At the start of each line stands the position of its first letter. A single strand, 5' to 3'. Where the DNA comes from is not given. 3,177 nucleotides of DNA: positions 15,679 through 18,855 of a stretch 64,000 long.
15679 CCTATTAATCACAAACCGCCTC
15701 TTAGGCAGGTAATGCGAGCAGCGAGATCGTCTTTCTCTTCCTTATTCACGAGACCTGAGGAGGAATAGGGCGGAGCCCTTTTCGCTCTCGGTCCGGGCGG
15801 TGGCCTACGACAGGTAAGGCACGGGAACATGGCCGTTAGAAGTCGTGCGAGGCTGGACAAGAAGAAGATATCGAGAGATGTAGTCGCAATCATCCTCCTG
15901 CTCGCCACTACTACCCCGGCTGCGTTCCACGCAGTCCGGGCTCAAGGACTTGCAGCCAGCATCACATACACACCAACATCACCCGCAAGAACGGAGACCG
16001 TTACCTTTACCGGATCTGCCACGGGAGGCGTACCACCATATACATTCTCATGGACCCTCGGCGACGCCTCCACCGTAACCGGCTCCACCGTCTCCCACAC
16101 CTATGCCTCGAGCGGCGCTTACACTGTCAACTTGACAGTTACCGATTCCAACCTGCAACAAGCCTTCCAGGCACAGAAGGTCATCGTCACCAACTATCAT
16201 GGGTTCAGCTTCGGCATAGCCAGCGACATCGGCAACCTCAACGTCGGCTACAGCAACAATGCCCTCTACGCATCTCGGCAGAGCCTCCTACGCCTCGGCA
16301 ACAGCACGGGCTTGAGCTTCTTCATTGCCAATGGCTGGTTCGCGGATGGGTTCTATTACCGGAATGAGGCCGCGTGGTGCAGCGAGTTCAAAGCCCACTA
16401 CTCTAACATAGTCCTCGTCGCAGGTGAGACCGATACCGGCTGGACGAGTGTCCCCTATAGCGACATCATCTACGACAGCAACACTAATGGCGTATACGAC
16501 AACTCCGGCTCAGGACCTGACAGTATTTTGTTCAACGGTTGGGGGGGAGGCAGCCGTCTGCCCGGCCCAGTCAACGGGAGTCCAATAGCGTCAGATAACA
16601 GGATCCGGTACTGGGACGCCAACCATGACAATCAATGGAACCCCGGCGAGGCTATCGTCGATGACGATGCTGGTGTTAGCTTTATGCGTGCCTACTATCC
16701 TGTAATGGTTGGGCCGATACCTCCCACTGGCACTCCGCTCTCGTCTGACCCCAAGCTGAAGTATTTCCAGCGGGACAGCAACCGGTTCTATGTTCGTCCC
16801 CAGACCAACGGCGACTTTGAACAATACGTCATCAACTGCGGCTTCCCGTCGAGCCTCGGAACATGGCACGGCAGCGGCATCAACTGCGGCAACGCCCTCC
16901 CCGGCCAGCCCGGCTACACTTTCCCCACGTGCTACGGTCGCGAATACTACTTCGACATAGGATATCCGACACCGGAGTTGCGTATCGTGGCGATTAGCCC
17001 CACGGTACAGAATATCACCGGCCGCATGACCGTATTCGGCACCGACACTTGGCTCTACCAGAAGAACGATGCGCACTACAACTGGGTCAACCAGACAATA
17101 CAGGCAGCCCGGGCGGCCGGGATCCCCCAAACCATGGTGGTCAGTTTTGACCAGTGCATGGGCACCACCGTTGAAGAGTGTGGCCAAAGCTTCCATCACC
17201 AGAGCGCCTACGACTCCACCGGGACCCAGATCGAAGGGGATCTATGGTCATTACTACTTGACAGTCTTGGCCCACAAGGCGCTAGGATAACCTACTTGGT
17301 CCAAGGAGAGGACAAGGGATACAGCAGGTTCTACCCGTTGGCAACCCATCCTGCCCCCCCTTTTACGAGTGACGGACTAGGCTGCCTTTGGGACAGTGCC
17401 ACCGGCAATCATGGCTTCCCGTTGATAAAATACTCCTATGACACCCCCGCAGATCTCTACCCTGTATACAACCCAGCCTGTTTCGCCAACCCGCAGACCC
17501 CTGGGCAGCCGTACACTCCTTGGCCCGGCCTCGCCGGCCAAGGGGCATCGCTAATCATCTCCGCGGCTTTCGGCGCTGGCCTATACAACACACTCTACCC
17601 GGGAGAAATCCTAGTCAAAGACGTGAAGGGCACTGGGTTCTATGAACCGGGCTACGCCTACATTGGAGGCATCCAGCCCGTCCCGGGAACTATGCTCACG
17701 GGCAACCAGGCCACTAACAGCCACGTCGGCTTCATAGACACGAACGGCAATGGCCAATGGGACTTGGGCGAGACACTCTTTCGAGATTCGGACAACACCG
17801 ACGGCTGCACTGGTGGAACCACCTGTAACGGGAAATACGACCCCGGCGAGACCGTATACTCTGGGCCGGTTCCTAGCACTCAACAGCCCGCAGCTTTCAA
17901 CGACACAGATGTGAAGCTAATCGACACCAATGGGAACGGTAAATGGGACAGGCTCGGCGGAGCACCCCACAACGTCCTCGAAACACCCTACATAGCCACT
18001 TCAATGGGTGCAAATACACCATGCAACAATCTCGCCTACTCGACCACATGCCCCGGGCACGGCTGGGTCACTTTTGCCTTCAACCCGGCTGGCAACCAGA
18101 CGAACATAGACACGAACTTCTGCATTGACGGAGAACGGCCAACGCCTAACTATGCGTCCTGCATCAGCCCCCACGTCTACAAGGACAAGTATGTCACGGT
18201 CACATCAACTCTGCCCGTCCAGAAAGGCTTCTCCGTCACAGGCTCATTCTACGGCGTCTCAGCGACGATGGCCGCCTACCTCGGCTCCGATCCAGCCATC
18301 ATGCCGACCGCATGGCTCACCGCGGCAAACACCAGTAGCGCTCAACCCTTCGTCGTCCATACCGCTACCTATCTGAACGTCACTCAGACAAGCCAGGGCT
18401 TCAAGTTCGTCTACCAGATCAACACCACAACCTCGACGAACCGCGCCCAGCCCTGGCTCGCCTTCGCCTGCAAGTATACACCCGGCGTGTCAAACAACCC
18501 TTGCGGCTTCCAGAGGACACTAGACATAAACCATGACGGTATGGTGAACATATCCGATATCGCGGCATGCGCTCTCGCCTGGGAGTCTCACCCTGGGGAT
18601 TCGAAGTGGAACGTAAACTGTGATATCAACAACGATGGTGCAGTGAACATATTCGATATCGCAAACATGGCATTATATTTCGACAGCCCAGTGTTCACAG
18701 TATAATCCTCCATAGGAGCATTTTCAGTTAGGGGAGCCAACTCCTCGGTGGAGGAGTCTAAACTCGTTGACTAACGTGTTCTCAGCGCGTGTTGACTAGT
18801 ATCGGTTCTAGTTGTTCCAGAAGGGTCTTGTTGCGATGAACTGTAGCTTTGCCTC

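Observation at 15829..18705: Canonical type-I dockerin on a PKD/Ca-repeat surface protein, with a two-cohesin partner 20 kb away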

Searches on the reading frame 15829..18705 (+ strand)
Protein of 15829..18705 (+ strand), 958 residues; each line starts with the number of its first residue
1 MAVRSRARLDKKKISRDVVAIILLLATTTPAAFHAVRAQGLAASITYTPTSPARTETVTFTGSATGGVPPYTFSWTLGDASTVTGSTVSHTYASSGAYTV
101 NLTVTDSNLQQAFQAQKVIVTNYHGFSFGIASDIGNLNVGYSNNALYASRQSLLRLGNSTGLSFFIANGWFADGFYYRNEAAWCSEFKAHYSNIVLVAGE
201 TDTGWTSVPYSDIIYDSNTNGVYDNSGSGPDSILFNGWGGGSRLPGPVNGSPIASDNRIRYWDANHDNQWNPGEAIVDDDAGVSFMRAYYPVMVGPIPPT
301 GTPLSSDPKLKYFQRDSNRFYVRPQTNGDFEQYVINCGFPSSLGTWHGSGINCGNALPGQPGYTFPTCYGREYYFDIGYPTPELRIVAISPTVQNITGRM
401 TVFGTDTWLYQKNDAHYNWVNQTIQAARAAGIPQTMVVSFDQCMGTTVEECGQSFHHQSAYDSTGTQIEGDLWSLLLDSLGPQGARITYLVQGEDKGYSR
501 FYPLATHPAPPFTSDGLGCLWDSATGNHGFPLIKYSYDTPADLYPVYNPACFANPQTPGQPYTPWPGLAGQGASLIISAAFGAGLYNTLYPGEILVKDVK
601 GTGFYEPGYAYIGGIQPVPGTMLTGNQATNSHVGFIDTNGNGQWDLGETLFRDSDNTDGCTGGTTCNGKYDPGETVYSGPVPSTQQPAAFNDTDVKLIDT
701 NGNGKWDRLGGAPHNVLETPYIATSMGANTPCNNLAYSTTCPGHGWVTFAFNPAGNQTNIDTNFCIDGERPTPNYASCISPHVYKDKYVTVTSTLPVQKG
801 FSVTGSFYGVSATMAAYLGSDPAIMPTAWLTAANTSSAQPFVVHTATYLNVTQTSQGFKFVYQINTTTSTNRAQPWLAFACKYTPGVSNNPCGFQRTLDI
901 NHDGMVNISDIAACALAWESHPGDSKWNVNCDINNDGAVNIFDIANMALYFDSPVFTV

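Call 3: search_protein_families(library=pfam, proteins=[window:15829-18705:+], max_evalue=0.1)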
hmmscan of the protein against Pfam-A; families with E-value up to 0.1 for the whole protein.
window:15829-18705:+ (958 aa): 6 families
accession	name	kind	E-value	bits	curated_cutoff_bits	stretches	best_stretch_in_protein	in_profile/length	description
PF18911.6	PKD_4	-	6.5e-14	52.2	27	1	49-108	11-72/85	PKD domain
PF00801.26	PKD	-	9.7e-09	35.6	23.5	1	45-107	4-68/80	PKD domain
PF00404.24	Dockerin_1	-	1.1e-06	29.2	22.9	1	899-948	3-53/57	Dockerin type I domain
PF13927.12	Ig_3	-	0.0016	19.3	30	1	44-106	3-63/78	Immunoglobulin domain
PF18445.7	Zn_ribbon_PRDM4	-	0.052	13.8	25.8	0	734-749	17-32/38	PR zinc knuckle motif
PF13405.12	EF-hand_6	-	0.06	13.6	25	0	696-708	7-19/30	EF-hand domain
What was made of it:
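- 15961..16188 (+): PKD domain (aa ~45-120). Pfam PKD_4 6.5e-14 and PKD 9.7e-09 (call 3).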

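Call 6: search_solved_structures(query=window:15829-18705:+, max_evalue=1, show_alignments=3)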
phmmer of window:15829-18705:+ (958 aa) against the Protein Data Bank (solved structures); distinct sequences matched with E-value up to 1: 22.
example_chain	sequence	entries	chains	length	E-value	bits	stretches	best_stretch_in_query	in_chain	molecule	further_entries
9lqj_A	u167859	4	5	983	3.8e-06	28.4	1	28-122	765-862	Collagenase ColH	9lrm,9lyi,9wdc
9lrk_A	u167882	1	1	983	3.8e-06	28.4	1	28-122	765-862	Collagenase ColH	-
2y3n_B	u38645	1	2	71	0.00011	23.6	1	899-952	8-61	CELLULOSOMAL FAMILY-48 PROCESSIVE GLYCOSIDE HYDROLASE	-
4jgu_A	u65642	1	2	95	0.00013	23.3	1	45-121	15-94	ColH protein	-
4wi0_B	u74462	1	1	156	0.00049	21.4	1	901-952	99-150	Cellulosomal scaffoldin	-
4u3s_B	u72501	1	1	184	0.00079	20.7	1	901-952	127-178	Cellulosomal scaffoldin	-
2y72_A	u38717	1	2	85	0.0022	19.3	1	49-114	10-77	COLLAGENASE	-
4jrw_A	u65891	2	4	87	0.0026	19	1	49-115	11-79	Collagenase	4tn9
5k39_B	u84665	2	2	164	0.0027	18.9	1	902-952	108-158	Dockerin module from a protein of unknown function | Ig domain protein group 2 domain protein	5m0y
4aqo_A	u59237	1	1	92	0.0032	18.7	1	49-114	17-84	COLLAGENASE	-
8zvi_a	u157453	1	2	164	0.018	16.2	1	54-108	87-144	Decoration protein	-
5lxk_A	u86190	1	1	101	0.035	15.3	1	56-109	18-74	Decoration protein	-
4fl4_A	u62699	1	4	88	0.06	14.5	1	898-951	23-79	Glycoside hydrolase family 9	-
4l9d_A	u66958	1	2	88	0.083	14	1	65-111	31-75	Protease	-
4u7k_A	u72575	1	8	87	0.088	13.9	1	69-110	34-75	ColH protein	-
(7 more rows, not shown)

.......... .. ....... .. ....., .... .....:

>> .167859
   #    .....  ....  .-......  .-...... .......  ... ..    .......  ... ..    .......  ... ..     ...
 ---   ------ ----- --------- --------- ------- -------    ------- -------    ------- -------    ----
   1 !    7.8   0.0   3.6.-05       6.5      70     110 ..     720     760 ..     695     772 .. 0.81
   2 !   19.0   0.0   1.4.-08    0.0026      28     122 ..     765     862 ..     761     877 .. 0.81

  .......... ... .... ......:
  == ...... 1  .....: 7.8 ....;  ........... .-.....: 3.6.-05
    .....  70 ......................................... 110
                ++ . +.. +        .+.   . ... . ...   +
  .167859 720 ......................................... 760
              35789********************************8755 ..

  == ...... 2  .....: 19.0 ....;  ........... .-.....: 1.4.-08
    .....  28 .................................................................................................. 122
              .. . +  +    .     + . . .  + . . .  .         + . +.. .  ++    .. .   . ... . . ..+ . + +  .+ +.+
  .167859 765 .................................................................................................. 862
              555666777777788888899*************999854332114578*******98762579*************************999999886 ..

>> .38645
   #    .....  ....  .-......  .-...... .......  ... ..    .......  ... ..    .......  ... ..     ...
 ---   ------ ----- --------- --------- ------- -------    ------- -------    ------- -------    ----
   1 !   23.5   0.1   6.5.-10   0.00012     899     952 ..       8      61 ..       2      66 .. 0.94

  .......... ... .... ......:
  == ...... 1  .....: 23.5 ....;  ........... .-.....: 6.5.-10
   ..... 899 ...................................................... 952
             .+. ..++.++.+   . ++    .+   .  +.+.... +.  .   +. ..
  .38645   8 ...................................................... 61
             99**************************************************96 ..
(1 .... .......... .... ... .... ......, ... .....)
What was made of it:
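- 15961..16188 (+): ColH PKD matches in PDB (call 6).
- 18523..18687 (+): Dockerin: two 22-residue Ca-loop plus helix repeats (aa 899-920 and 932-953), joined by the linker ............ PDB dockerin hits (call 6).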

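Call 7: search_protein_families(library=ncbifam, proteins=[window:15829-18705:+], max_evalue=0.1)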
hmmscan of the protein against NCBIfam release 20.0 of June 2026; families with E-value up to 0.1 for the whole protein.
window:15829-18705:+ (958 aa): 2 families
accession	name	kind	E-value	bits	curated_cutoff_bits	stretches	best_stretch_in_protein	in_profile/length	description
NF058578.1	CPR_pilus_PamR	equivalog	6e-07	28.6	300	1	59-114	169-232/297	pilus system RbmA-like protein PamR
TIGR00864.1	PCC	subfamily_domain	0.00077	15.9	1861.4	1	57-116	1238-1300/2700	polycystin cation channel protein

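Call 18: find_homologous_proteins(query=window:15829-18705:+, max_evalue=0.001)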
Query window:15829-18705:+ (958 aa): 51 proteins with E <= 0.001 among 8000 candidates.
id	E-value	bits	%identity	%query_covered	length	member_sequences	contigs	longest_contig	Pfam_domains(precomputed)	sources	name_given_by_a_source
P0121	0.0e+0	2264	100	100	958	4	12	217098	PF00801.27,PF00404.25,PF18911.7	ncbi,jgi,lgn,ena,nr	ncbi:PKD domain-containing protein [Candidatus Bathyarchaeota archaeon]|nr:MAG: PKD domain-containin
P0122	0.0e+0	1924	84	100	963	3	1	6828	PF00801.27,PF00404.25,PF18911.7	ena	-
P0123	0.0e+0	1820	79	100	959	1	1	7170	PF00801.27,PF00404.25,PF18911.7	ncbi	-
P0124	0.0e+0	1808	78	100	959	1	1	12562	PF00801.27,PF00404.25,PF18911.7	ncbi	-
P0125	0.0e+0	1735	77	100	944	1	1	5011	PF00801.27,PF00404.25,PF18911.7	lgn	-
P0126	0.0e+0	1679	73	100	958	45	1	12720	PF00801.27,PF18911.7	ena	-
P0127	0.0e+0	1657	73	99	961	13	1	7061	PF00801.27,PF18911.7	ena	-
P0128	0.0e+0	1619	71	99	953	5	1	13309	PF00801.27,PF18911.7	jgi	jgi:PKD repeat protein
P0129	0.0e+0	1596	70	100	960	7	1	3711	PF00801.27,PF18911.7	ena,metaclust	metaclust:\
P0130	0.0e+0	1591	69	100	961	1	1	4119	PF00801.27,PF18911.7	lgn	-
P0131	0.0e+0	1580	70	99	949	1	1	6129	PF00801.27,PF18911.7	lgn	-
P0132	0.0e+0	1396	64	100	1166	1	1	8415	PF00801.27,PF18911.7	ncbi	-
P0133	0.0e+0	1142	57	92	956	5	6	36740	PF00801.27,PF18911.7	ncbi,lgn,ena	-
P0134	1.2e-114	403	39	70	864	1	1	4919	-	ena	-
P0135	1.0e-113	399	37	69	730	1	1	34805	-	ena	-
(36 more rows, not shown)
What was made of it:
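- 15829..18705 (+): Gene for the 958-aa secreted dockerin-bearing protein. Order of parts: signal peptide, PKD, degenerate phosphoesterase core with two repeat insertions, beta-sandwich, dockerin. Identical to NCBI protein cluster P0121 (call 18).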

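Call 34: find_encoding_contigs(protein=P0123, flank=6000, max_places=3)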
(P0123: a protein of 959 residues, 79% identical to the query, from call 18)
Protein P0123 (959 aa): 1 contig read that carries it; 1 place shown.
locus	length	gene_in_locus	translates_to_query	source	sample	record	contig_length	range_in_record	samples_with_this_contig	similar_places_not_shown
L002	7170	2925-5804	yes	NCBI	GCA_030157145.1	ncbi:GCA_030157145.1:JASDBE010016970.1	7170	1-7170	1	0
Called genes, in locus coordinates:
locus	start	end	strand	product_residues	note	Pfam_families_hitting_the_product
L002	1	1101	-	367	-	?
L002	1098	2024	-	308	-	PF00005:ABC_tran, PF13304:AAA_21 (weak)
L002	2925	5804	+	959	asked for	PF00801:PKD, PF18911:PKD_4, PF00404:Dockerin_1 (weak)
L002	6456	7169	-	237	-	?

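Call 35: find_encoding_contigs(protein=P0124, flank=6000, max_places=3)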
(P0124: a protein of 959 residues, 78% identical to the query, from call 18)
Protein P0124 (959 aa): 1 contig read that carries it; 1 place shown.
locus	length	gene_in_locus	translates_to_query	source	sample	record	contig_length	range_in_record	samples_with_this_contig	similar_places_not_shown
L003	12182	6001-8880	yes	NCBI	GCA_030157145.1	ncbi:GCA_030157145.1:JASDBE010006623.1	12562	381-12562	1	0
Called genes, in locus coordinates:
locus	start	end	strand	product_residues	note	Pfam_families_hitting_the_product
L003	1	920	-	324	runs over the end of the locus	PF13421:Band_7_1, PF01145:Band_7, PF17032:Zn_ribbon_15 (faint), PF13248:Zn_ribbon_3 (weak), PF18912:DZR_2 (weak), PF12773:DZR, PF13240:Zn_Ribbon_1, PF13248:Zn_ribbon_3, +1 more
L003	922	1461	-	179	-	-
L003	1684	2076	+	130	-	-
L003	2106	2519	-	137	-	PF01641:SelR, PF24046:At4g08330 (weak)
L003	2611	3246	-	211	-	PF00753:Lactamase_B, PF23023:Anti-Pycsar_Apyc1 (faint)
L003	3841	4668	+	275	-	PF01555:N6_N4_Mtase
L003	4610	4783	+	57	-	-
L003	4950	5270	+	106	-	-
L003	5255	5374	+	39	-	-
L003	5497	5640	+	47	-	-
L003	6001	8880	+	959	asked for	PF00801:PKD, PF18911:PKD_4, PF00404:Dockerin_1 (weak)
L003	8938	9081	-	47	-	-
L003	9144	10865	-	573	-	PF00404:Dockerin_1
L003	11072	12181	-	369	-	?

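Call 36: search_protein_representatives(protein=window:16186-18510:+)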
Query: 775 residues. Proteins with E-value up to 0.001 (for the whole library): 147; up to 1e-10: 36; up to 1e-30: 11. The best 147 are listed.
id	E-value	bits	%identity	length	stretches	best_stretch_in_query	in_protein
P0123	0.0e+00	1526.3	82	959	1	1-775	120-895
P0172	1.8e-119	416.7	63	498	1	1-375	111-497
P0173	1.3e-116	407.2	77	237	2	236-354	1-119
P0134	2.0e-115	403.3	43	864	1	7-678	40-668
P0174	1.5e-106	374.0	43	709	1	8-670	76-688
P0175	2.1e-86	307.3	64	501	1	1-266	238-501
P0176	5.9e-69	249.6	41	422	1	5-417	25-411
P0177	5.2e-64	233.3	43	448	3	205-468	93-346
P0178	4.9e-44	167.2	35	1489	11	82-195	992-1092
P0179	9.1e-39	149.8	42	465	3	208-469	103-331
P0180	9.3e-31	123.3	40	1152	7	448-566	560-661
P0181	1.1e-30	123.0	36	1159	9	461-551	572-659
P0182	2.5e-30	121.8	36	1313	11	511-588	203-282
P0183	1.3e-28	116.2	35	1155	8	127-200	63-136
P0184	8.3e-27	110.2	36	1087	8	506-589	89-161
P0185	1.6e-25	106.0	37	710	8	94-202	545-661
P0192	5.5e-14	67.8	35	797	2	209-328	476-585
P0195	2.5e-13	65.6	41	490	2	237-334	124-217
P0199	1.5e-11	59.7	41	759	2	244-333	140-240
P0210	6.7e-10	54.3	39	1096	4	211-333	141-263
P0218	1.7e-08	49.6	45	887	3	209-335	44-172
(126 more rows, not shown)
